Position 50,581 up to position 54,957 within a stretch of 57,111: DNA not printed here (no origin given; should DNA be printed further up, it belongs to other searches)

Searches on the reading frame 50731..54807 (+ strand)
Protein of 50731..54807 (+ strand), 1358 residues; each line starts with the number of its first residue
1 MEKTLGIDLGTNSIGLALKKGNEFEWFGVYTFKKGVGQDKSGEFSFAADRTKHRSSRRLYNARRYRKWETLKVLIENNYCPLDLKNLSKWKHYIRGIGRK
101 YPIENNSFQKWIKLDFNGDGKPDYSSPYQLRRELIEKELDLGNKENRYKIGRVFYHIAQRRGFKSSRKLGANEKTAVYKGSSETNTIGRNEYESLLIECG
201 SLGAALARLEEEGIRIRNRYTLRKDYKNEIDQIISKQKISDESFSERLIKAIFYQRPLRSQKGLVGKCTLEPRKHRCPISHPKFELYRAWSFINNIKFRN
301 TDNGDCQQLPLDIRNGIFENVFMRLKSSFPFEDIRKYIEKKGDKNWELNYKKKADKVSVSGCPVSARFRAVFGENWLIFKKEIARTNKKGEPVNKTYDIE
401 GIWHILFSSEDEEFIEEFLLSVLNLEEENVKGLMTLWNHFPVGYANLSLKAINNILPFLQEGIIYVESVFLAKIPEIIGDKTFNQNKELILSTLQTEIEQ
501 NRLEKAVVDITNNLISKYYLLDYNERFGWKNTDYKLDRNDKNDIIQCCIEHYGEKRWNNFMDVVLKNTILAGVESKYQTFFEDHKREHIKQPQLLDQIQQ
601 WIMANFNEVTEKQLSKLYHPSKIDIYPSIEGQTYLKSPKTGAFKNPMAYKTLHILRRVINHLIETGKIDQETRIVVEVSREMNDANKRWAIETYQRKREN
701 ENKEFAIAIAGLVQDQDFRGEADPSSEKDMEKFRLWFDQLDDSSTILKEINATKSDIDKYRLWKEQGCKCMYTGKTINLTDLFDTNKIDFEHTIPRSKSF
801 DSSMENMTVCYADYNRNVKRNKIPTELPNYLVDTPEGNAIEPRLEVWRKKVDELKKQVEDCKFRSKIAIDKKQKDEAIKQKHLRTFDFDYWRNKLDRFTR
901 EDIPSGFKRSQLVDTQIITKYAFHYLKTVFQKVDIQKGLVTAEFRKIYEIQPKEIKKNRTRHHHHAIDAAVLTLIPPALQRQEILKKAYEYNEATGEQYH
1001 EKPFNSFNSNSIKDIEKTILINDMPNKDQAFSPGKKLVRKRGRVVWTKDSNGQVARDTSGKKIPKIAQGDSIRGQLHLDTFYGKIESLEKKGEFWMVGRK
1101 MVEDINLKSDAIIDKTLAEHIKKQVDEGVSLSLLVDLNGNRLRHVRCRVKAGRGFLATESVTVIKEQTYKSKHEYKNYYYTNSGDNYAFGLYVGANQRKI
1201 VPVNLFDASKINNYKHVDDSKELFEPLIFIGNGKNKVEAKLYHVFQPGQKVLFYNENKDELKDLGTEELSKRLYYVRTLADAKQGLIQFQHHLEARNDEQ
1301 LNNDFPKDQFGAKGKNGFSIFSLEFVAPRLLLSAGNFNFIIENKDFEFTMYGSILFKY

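Call 3: search_protein_families(library=pfam, proteins=[window:50731-54807:+], max_evalue=0.01)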
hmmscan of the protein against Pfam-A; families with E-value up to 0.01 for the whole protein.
window:50731-54807:+ (1358 aa): 3 families
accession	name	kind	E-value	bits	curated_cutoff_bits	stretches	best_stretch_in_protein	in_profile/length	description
PF13395.12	HNH_4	-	6.3e-15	55.3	22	1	770-824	1-53/54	HNH endonuclease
PF18541.7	RuvC_III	-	2.8e-10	40.9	26.2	1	902-1004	1-134/179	RuvC endonuclease subdomain 3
PF18470.6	Cas9_a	-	3.4e-06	27.3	26.9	1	260-338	2-80/221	Cas9 alpha-helical lobe domain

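Call 4: search_protein_families(library=ncbifam, proteins=[window:50731-54807:+], max_evalue=0.01)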
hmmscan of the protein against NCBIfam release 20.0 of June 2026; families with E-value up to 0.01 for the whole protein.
window:50731-54807:+ (1358 aa): 2 families
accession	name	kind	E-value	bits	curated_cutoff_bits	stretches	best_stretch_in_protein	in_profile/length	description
TIGR01865.2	cas_Csn1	equivalog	1.1e-113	381.5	100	2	4-501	2-474/1070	type II CRISPR RNA-guided endonuclease Cas9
NF049971.1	CRISPR_Cas9d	exception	1.5e-21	76.8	375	3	747-857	526-629/986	type II CRISPR RNA-guided endonuclease Cas9d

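Call 14: find_related_loci(query=window:50731-54804:+, collection=metagenome_contigs, flank=10000)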
Query window:50731-54804:+ (1358 aa) in metagenome_contigs; peptide patterns used: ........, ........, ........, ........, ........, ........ (x = any residue, [..] = any of these).
63 stretches matched a pattern; 2 encode a relative of the query (tblastn E <= 1e-3); 2 distinct loci.
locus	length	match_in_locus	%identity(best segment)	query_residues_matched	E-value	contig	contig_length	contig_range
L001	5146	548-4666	56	1-1356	0e+0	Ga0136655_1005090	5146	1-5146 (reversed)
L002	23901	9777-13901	56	1-1358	0e+0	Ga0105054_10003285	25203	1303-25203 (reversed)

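Call 68: search_protein_families(library=ncbifam, proteins=[L002:14214-14792:+], max_evalue=0.01)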
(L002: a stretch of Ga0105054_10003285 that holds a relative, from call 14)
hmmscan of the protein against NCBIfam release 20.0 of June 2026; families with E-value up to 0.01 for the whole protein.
L002:14214-14792:+ (193 aa): 1 family
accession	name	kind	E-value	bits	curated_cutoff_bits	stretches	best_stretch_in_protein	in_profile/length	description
NF047646.1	REP_Tyr_transpos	equivalog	1.4e-18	67.2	80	1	2-147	7-146/146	REP-associated tyrosine transposase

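Call 69: search_protein_families(library=padloc, proteins=[L002:14214-14792:+], max_evalue=0.01)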
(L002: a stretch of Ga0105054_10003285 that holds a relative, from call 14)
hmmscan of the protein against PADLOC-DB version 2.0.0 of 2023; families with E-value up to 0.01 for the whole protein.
L002:14214-14792:+ (193 aa): 0 families
